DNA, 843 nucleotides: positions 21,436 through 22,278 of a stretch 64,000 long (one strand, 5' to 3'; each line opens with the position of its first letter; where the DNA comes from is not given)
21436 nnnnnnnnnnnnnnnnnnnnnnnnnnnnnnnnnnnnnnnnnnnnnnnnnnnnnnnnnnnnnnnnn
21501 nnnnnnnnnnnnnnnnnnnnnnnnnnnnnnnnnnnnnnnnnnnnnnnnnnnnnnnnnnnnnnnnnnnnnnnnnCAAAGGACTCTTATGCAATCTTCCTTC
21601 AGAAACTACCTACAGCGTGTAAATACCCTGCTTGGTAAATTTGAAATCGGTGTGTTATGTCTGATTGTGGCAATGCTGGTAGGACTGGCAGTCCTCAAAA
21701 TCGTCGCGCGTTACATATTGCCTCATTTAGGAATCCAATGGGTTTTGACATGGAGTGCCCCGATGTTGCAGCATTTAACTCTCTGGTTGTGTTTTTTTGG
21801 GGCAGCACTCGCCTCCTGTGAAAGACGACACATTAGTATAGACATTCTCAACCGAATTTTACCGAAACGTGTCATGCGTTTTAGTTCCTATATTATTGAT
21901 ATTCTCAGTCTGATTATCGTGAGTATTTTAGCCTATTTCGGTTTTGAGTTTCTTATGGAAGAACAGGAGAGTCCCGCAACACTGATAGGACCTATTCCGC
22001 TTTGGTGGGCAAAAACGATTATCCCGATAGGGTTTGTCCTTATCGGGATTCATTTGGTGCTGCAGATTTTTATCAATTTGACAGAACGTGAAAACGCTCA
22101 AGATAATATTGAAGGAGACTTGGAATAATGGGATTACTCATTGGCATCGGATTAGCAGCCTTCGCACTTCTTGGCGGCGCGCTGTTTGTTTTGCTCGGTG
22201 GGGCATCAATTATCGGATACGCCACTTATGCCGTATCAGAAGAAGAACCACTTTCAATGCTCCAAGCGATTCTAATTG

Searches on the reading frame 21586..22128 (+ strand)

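Call 66: search_protein_families(library=pfam, proteins=[window:21586-22128:+], max_evalue=0.00001)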
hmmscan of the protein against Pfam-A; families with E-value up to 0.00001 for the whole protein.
window:21586-22128:+ (180 aa): 1 family
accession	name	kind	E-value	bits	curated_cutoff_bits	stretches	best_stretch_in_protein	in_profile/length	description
PF04290.18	DctQ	-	2.1e-23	83.1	28.3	1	32-164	2-129/132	Tripartite ATP-independent periplasmic transporters, DctQ component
